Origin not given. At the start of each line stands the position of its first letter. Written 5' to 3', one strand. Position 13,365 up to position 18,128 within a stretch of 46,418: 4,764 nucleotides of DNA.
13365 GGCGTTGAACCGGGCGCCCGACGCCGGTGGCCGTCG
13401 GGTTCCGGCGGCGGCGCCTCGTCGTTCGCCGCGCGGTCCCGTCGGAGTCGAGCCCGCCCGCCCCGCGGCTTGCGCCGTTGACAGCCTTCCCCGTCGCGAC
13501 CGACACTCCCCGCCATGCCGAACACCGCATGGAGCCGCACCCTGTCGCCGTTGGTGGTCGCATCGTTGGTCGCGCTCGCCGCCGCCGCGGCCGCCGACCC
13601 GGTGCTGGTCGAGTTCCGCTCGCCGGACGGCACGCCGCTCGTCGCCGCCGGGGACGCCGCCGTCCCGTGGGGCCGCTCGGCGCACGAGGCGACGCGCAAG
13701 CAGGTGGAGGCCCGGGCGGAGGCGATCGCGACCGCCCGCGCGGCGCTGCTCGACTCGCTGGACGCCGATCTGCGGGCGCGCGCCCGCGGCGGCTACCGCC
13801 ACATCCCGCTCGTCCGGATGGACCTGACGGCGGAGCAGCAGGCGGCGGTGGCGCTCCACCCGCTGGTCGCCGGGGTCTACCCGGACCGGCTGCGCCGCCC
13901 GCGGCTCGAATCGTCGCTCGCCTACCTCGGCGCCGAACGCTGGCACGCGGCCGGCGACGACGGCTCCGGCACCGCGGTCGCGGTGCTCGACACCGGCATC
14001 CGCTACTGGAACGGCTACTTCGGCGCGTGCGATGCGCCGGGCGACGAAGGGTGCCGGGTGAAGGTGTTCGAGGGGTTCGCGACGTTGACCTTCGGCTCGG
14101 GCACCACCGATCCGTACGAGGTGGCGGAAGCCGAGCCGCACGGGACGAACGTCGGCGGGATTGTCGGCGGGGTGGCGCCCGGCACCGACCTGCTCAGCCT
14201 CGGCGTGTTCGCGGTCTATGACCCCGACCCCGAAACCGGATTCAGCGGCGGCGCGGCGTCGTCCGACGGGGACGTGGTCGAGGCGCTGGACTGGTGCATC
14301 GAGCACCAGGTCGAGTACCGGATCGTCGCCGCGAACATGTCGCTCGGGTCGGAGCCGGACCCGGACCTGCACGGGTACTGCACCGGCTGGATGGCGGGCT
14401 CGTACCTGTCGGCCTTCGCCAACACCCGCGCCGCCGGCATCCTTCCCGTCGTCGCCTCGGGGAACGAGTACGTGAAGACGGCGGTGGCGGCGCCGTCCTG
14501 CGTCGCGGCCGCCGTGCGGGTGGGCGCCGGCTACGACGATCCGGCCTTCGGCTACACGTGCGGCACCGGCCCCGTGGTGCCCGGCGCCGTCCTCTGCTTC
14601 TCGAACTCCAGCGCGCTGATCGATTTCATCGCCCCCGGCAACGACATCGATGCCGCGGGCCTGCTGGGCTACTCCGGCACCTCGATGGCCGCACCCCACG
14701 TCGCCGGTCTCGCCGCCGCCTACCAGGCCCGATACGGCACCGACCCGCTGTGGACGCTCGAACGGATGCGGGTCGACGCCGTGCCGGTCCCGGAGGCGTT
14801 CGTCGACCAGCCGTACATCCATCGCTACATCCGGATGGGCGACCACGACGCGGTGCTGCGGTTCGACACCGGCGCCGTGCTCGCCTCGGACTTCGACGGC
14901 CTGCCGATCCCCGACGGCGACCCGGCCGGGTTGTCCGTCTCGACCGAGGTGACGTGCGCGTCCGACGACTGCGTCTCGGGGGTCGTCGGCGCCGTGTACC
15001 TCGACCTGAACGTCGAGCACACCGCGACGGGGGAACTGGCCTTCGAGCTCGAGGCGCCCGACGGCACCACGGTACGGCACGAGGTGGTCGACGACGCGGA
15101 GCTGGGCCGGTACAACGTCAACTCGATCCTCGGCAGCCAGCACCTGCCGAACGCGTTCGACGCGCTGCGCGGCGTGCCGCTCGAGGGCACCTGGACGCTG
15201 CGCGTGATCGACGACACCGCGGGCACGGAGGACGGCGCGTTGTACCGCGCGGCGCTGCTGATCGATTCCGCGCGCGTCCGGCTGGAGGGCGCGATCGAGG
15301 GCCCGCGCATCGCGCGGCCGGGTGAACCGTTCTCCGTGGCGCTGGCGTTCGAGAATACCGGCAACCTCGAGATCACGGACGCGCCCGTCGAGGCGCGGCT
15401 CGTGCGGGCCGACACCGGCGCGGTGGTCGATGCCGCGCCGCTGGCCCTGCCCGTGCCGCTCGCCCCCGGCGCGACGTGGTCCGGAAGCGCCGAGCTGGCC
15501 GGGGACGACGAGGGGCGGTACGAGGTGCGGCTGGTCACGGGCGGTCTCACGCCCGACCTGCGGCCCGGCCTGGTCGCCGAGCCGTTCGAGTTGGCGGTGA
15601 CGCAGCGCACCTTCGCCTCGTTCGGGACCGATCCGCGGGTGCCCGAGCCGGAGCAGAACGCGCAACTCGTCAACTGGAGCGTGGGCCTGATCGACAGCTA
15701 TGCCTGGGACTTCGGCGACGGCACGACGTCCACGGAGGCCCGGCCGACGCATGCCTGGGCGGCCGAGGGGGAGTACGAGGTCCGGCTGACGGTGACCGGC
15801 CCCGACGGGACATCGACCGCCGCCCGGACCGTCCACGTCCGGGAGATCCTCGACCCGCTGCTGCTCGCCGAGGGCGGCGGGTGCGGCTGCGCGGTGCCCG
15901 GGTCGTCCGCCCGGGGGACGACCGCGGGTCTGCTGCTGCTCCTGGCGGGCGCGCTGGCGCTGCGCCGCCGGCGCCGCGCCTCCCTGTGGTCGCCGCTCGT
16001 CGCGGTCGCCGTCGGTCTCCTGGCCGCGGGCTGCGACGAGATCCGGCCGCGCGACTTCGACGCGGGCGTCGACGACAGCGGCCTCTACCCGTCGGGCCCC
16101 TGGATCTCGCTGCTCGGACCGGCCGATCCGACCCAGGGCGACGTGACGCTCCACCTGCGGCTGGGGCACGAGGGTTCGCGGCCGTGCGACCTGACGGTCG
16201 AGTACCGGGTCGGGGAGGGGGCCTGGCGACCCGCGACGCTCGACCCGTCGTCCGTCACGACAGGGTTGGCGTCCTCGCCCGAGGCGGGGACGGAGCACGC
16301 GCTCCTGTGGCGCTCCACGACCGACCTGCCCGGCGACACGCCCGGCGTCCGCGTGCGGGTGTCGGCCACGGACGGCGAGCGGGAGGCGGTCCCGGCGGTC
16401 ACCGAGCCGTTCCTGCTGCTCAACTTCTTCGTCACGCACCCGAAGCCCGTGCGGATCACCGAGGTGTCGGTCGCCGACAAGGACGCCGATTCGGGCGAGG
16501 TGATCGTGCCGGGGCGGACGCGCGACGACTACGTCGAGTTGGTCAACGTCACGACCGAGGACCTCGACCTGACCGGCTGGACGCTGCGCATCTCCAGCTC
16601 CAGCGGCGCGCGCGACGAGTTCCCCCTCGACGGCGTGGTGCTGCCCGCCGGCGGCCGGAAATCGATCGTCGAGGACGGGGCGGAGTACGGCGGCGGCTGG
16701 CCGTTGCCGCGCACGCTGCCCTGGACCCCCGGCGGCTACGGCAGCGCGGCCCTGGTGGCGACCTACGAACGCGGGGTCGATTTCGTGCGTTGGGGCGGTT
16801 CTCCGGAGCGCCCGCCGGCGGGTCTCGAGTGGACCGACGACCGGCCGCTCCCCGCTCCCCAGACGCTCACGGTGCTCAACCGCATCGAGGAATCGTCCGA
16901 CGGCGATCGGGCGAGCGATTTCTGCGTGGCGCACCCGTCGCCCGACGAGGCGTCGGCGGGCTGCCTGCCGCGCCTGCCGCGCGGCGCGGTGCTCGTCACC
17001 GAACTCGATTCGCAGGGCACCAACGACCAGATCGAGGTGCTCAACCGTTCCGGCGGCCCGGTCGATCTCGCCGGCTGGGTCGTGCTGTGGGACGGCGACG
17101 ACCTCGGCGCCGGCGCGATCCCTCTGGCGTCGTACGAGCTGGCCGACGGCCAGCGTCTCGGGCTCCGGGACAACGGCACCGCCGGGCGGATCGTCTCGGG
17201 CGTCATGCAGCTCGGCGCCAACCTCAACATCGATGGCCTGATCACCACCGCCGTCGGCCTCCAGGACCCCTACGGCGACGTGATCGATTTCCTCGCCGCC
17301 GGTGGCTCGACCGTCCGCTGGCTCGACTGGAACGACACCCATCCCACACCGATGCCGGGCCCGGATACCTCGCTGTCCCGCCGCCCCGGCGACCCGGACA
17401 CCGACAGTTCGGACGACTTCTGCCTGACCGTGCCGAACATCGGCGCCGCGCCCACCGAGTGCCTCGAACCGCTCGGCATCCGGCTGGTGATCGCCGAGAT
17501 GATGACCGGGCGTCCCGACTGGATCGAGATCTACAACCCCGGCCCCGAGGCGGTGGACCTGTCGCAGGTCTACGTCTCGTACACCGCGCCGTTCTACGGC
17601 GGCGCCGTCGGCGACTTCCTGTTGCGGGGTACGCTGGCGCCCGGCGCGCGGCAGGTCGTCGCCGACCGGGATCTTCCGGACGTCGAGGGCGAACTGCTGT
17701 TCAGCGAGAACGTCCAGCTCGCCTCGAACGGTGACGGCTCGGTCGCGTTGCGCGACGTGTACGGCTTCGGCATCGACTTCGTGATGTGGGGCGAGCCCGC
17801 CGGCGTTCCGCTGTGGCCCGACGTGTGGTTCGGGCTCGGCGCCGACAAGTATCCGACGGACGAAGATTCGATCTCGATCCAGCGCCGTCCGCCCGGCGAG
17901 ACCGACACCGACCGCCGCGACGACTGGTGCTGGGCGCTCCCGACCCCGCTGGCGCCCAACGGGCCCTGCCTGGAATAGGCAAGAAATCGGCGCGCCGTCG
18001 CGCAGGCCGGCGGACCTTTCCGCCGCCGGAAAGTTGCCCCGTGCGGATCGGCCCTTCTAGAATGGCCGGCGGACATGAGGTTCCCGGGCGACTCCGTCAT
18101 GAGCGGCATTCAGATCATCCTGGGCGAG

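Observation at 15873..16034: Stop-less junction 1: a C-terminal sorting tag (MYXO-CTERM-like) runs in frame into a lipoprotein signal peptide inside the 1487-aa ORF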

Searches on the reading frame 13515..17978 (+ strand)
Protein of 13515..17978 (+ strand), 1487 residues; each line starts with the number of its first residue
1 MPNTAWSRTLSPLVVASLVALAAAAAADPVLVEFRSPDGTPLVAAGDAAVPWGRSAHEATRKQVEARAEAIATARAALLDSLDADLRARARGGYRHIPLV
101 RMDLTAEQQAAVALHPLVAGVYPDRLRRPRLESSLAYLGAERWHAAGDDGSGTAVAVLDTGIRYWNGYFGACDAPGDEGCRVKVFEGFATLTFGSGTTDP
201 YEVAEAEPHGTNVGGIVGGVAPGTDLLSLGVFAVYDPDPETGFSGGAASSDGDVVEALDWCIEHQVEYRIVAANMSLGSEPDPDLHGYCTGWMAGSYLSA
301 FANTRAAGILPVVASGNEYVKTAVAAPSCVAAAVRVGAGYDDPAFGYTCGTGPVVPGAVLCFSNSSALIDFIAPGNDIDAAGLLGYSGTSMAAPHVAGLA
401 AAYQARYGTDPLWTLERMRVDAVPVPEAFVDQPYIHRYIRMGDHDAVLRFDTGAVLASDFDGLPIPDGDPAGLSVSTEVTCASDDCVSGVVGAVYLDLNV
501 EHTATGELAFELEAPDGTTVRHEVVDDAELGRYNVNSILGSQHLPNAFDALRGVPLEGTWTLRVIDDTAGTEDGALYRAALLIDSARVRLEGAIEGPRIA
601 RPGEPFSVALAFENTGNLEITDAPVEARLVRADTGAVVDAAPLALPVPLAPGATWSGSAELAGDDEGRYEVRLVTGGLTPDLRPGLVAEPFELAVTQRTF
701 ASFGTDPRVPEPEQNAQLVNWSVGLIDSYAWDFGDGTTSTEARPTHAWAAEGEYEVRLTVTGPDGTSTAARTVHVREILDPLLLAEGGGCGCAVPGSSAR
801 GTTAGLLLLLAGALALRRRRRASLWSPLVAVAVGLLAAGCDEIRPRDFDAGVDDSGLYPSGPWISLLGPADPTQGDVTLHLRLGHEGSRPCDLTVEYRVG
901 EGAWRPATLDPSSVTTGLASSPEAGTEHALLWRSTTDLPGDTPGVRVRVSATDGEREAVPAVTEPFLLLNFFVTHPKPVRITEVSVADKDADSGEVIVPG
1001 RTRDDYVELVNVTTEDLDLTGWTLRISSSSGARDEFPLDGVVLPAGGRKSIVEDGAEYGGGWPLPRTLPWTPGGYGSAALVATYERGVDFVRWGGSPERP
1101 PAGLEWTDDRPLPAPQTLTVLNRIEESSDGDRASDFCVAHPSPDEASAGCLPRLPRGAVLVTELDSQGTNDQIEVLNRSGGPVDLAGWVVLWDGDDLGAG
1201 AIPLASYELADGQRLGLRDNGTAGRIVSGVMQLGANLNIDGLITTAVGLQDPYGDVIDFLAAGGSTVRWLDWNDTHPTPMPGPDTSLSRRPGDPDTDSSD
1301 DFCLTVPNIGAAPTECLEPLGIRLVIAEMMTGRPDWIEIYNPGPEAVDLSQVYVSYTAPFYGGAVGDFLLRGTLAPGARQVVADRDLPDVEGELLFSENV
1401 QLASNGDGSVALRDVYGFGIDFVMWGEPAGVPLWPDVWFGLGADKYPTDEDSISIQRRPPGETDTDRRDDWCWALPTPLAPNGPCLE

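Call 7: search_protein_families(library=pfam, proteins=[window:13515-17975:+], max_evalue=0.01)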
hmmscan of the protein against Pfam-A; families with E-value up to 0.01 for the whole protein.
window:13515-17975:+ (1487 aa): 5 families
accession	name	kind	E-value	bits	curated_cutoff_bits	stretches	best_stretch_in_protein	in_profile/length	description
PF00932.25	LTD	-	1.5e-23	83.7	34.3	3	1323-1426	7-108/109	Lamin Tail Domain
PF00082.27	Peptidase_S8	-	2.6e-18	66.8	21.8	1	150-414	1-261/288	Subtilase family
PF18911.6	PKD_4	-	1.1e-15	57.8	27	1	715-775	23-83/85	PKD domain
PF00801.26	PKD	-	1.3e-11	44.8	23.5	1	711-775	12-80/80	PKD domain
PF01483.27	P_proprotein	-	1.4e-06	28.7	21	1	493-577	3-80/86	Proprotein convertase P-domain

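Call 8: search_protein_families(library=ncbifam, proteins=[window:13515-17975:+], max_evalue=1)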
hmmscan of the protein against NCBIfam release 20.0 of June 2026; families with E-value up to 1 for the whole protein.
window:13515-17975:+ (1487 aa): 7 families
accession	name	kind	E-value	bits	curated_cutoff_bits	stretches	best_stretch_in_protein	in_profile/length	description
TIGR03901.2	MYXO-CTERM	domain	8.8e-05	22.8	20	1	787-821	1-34/34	MYXO-CTERM sorting domain-containing protein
NF049966.1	QH_SP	equivalog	0.00096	18.6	165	1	205-282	38-100/219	subtilisin-like serine protease QhpE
NF033595.1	denti_PrtP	equivalog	0.0042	15.8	300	1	265-400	334-453/606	dentilisin complex serine proteinase subunit PrtP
TIGR02331.1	rib_alpha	repeat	0.0051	17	35.25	1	735-776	24-67/80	Rib/alpha/Esp repeat surface protein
NF038112.1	myxo_dep_M36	subfamily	0.018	12.2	1500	1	750-821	1537-1603/1604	myxosortase-dependent M36 family metallopeptidase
TIGR03921.1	T7SS_mycosin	equivalog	0.021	13.9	278.75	1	144-407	7-247/353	type VII secretion-associated serine protease mycosin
TIGR00864.1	PCC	subfamily_domain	0.022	11.1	1861.4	1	729-772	1089-1133/2700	polycystin cation channel protein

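Call 9: find_homologous_proteins(query=window:13515-17975:+, max_evalue=0.00001)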
Query window:13515-17975:+ (1487 aa): 158 proteins with E <= 0.00001 among 8000 candidates; the best 120 are listed.
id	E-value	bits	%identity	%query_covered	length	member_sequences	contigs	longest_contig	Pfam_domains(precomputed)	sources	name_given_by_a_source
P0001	0.0e+0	3390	100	100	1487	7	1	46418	PF00801.27,PF00932.26,PF01483.28,PF00082.28,PF18911.7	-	-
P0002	0.0e+0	2920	87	98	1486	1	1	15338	PF00801.27,PF00932.26,PF01483.28,PF00082.28,PF18911.7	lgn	-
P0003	0.0e+0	2650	79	99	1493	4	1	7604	PF00801.27,PF00932.26,PF00082.28,PF18911.7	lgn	-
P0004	0.0e+0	2170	66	100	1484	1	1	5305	PF00801.27,PF00932.26,PF01483.28,PF00082.28,PF18911.7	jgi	jgi:MYXO-CTERM domain-containing protein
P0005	0.0e+0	2149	65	98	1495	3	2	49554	PF00801.27,PF00932.26,PF00082.28,PF18911.7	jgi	jgi:PKD repeat protein/subtilisin-like proprotein convertase family protein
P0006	0.0e+0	2088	68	52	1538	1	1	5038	PF00801.27,PF00932.26,PF01483.28,PF00082.28,PF18911.7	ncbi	-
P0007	0.0e+0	2076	65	53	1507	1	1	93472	PF00801.27,PF00932.26,PF00082.28,PF18911.7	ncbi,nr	ncbi:MAG: lamin tail domain-containing protein [Deltaproteobacteria bacterium]|nr:lamin tail domain-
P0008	0.0e+0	2075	64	55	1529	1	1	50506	PF00801.27,PF00932.26,PF01483.28,PF00082.28,PF18911.7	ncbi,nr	ncbi:MAG: lamin tail domain-containing protein [Deltaproteobacteria bacterium]|nr:lamin tail domain-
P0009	0.0e+0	1817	59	99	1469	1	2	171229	PF00801.27,PF00932.26,PF01483.28,PF00082.28,PF18911.7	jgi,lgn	jgi:MYXO-CTERM domain-containing protein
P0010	0.0e+0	1801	58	98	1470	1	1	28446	PF00801.27,PF00932.26,PF00082.28,PF18911.7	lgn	-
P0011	0.0e+0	1771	56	98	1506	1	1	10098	PF00801.27,PF00932.26,PF01483.28,PF00082.28,PF18911.7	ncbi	-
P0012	0.0e+0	1747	56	100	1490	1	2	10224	PF00801.27,PF00932.26,PF00082.28,PF18911.7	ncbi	-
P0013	0.0e+0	1738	56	99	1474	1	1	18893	PF00801.27,PF00932.26,PF00082.28,PF18911.7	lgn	-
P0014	0.0e+0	1734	57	100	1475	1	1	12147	PF00801.27,PF00932.26,PF00082.28,PF18911.7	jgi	jgi:subtilisin family serine protease/PKD repeat protein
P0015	0.0e+0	1721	56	98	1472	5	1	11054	PF00801.27,PF00932.26,PF00082.28,PF18911.7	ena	-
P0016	0.0e+0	1717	56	98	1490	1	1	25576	PF00801.27,PF00932.26,PF00082.28,PF18911.7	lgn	-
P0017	0.0e+0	1714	56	99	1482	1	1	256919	PF00801.27,PF00932.26,PF00082.28,PF18911.7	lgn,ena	-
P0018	0.0e+0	1704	55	99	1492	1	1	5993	PF00801.27,PF00932.26,PF00082.28,PF18911.7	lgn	-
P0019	0.0e+0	1701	54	99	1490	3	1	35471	PF00801.27,PF00932.26,PF01483.28,PF00082.28,PF18911.7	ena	-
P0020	0.0e+0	1697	56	98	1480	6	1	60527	PF00801.27,PF00932.26,PF01483.28,PF00082.28,PF18911.7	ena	-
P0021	0.0e+0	1695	56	100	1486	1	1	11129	PF00801.27,PF00932.26,PF00082.28,PF18911.7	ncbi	-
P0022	0.0e+0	1672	56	98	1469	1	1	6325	PF00801.27,PF00932.26,PF00082.28,PF18911.7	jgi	jgi:chitodextrinase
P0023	0.0e+0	1601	53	99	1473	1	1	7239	PF00801.27,PF00932.26,PF00082.28,PF18911.7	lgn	-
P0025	3.0e-66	242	34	38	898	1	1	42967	PF01483.28,PF00082.28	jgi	jgi:subtilisin family serine protease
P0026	9.4e-61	224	36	32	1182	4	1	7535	PF01483.28,PF00082.28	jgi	jgi:hypothetical protein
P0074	1.1e-38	151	34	21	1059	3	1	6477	PF22073.3,PF19190.7,PF00801.27,PF15780.12,PF18998.7,PF22544.3,PF00082.28,PF18911.7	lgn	-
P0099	1.4e-34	137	31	32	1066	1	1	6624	PF01483.28,PF00082.28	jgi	jgi:subtilisin family serine protease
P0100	2.1e-34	136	31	32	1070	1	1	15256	PF01483.28,PF00082.28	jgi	jgi:subtilisin-like proprotein convertase family protein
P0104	1.2e-33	134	31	32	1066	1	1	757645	PF01483.28,PF00082.28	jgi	jgi:hypothetical protein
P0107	8.1e-33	131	30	32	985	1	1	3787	PF01483.28,PF00082.28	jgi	jgi:Subtilase family/Proprotein convertase P-domain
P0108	1.2e-32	131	31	28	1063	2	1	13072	PF01483.28,PF00082.28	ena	-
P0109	4.9e-32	129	31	32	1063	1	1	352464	PF01483.28,PF00082.28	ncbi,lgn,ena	-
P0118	8.0e-30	121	29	29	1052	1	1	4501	PF01483.28,PF00082.28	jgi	jgi:subtilisin family serine protease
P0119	8.4e-30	121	31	8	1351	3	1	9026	PF00801.27,PF18981.7,PF18911.7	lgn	-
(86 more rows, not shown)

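Call 23: find_related_loci(query=A1, collection=genome_contigs, flank=10000)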
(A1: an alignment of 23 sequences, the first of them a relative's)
Query A1 (1487 aa) in genome_contigs; peptide patterns used: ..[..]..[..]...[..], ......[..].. (x = any residue, [..] = any of these).
140 stretches matched a pattern; 115 encode a relative of the query (tblastn E <= 1e-3); the best 80 are kept; 80 distinct loci.
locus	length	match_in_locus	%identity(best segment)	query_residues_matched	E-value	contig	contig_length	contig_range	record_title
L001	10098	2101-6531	56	26-1486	0e+0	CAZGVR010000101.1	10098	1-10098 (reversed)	MAG TPA_asm: uncultured Myxococcales bacterium isolate binchicken_co232_67 genome assembly, contig: NODE_13030_length_10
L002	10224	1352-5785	56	3-1485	0e+0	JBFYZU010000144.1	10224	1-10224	MAG: Myxococcota bacterium isolate PPR_0446 k121_1339013, whole genome shotgun sequence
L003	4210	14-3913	53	195-1487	0e+0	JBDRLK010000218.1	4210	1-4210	MAG: Pseudomonadota bacterium isolate MEGAHIT-group-1.774 k141_12591473, whole genome shotgun sequence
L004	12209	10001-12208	82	1-736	0e+0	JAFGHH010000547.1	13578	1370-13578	MAG: Deltaproteobacteria bacterium isolate Zod_Metabat.1445 k87_12685228, whole genome shotgun sequence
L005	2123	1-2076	82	109-800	0e+0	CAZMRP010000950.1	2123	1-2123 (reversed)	MAG TPA_asm: uncultured Myxococcales bacterium isolate binchicken_co60_5 genome assembly, contig: NODE_94396_length_2123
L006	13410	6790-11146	51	1-1485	0e+0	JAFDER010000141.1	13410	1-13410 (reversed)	MAG: Deltaproteobacteria bacterium isolate Meg19_46_Bin_197 Meg19_46_Bin_197_scaffold_18941, whole genome shotgun sequen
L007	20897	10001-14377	62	13-1487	0e+0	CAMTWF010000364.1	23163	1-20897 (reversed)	MAG: uncultured delta proteobacterium isolate G04_MAG_00019 genome assembly, contig: G04_MAG_00019_000000000134, whole g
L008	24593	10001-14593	64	1-1487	0e+0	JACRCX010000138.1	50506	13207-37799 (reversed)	MAG: Deltaproteobacteria bacterium isolate NC_groundwater_1657_Pr3_B-0.1um_71_34 SR-2_scaffold_141_3458623, whole genome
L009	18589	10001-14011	65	13-1487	0e+0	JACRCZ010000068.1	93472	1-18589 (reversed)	MAG: Deltaproteobacteria bacterium isolate NC_groundwater_1659_Pr3_B-0.1um_72_20 SR-2_scaffold_141_1648431, whole genome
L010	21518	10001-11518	35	66-583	3e-62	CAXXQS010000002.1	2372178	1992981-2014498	MAG: Myxococcota bacterium isolate 4c7ae828-ac37-49c6-a807-d9517c02c23a genome assembly, contig: contig_2, whole genome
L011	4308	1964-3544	32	11-564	3e-44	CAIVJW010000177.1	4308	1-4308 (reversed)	MAG: uncultured delta proteobacterium isolate KTt_bin-2109 genome assembly, contig: bin-2109:177/455, whole genome shotg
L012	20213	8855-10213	34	94-566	1e-43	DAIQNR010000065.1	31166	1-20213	MAG TPA_asm: Myxococcota bacterium isolate CTOTU7342 NODE_1486_length_31166_cov_13.194497, whole genome shotgun sequence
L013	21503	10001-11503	30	73-570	2e-36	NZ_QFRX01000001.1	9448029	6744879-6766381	Streptomyces sp. Act143 Scaffold_1, whole genome shotgun sequence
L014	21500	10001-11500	31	73-570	2e-36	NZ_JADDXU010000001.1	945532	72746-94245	Streptomyces justiciae strain 3R004 1, whole genome shotgun sequence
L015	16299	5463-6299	35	87-391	3e-34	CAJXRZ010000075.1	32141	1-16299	MAG TPA_asm: uncultured proteobacterium isolate SRR3933377_bin.20_MetaBAT_v2.12.1_MAG genome assembly, contig: NODE_353_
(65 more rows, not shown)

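Call 79: find_encoding_contigs(protein=window:13515-17978:+, flank=1000, max_places=3)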
Protein window:13515-17978:+ (1487 aa): no gene with exactly this product is on record in the collection.

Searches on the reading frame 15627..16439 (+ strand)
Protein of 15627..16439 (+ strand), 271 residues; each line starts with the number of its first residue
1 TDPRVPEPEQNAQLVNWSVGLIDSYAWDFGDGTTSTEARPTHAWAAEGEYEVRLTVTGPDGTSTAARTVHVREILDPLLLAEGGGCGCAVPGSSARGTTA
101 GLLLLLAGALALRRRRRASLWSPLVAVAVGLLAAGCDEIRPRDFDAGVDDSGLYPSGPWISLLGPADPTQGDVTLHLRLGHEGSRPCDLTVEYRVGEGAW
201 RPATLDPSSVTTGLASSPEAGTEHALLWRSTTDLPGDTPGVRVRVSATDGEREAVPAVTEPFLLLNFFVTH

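Call 78: predict_structure(alignment_id=A3)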
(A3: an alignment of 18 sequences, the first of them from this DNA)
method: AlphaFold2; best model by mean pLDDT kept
length: 271 residues; sequences in the alignment: 18
mean_pLDDT: 82.1   pTM: 0.67
mean pLDDT of the five models: 82.1, 79.5, 79.5, 78.8, 78.7
residues with pLDDT >= 90: 161; 70-90: 38; 50-70: 38; < 50: 34
segments of 3 or more residues with pLDDT < 50: 80-97, 135-148
pLDDT, mean of each block of 10 residues (from residue 1): 91 89 96 97 96 94 92 69 45 48 72 57 61 50 48 73 95 96 93 97 96 92 96 96 97 94 90 66
secondary structure, 60 per line:
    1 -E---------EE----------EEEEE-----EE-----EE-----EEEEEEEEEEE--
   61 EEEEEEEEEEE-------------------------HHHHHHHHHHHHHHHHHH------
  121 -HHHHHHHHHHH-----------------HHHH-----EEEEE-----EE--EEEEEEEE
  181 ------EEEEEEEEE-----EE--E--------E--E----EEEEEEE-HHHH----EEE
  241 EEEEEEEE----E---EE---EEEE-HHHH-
elements in order: E24-28 E48-58 E61-71 H97-114 H122-132 H150-153 E159-163 E173-180 E187-195 E222-228 H230-233 E238-248 E262-265 H267-270
